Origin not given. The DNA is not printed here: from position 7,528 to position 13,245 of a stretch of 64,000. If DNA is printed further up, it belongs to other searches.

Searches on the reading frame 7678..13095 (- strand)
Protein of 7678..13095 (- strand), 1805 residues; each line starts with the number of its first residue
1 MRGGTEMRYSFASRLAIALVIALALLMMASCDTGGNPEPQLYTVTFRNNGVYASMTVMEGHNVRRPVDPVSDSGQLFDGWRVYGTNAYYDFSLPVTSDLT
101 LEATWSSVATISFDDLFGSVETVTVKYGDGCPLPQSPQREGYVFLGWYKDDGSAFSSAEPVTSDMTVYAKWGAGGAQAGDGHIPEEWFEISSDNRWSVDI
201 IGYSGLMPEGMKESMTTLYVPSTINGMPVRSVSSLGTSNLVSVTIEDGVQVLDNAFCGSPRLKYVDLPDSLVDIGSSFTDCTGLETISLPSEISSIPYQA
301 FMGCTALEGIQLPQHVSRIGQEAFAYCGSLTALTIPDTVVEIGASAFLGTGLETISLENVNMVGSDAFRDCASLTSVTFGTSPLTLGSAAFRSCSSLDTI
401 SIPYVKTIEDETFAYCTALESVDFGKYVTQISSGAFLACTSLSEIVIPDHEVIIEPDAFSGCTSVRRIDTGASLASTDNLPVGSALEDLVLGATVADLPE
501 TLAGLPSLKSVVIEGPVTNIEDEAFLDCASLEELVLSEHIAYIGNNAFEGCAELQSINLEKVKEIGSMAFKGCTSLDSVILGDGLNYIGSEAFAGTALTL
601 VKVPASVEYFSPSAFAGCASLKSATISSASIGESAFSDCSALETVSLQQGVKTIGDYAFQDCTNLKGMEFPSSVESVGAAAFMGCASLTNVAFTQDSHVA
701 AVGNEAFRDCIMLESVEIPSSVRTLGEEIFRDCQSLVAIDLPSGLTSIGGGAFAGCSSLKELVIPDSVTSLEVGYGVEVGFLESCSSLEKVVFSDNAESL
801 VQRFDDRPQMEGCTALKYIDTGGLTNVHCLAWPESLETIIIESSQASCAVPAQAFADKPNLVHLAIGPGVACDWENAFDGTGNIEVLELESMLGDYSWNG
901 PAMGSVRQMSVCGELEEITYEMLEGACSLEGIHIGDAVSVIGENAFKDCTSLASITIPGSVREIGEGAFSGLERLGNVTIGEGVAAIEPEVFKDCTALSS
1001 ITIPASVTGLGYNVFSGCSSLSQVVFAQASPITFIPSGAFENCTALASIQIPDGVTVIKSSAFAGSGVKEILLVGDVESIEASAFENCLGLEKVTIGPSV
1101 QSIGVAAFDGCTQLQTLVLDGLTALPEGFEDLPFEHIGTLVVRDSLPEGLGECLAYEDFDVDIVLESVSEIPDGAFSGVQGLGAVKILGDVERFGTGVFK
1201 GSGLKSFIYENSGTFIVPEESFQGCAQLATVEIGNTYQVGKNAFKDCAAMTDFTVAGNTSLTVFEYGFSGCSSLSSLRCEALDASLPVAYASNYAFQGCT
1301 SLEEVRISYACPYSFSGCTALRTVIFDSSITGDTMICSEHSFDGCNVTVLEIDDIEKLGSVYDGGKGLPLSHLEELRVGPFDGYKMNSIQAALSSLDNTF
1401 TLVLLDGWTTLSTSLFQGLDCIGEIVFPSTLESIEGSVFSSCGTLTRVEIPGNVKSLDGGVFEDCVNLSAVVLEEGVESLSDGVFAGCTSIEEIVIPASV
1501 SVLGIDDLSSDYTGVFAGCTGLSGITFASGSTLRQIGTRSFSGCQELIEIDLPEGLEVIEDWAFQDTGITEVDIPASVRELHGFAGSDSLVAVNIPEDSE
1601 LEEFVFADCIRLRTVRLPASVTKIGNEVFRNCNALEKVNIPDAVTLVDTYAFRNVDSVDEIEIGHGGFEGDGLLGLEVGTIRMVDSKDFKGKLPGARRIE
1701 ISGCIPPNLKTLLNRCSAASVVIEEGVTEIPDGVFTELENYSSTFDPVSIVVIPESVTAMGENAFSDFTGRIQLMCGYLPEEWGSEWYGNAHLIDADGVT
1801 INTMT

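Call 6: search_protein_families(library=pfam, proteins=[window:7678-13095:-])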
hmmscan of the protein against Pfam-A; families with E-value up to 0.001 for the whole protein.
window:7678-13095:- (1805 aa): 4 families
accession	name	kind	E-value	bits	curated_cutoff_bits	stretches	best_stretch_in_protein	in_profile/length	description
PF13306.12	LRR_5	-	3.7e-266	867.7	27.7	14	507-622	12-127/127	BspA type Leucine rich repeat region (6 copies)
PF13855.12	LRR_8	-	4.7e-33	113.2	27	1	517-560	13-57/61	Leucine rich repeat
PF09479.16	Flg_new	-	3e-21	75.8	27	2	110-170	2-65/65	Listeria-Bacteroides repeat domain (List_Bact_rpt)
PF12799.13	LRR_4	-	1e-08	35.6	27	0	530-560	2-31/44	Leucine Rich repeats (2 copies)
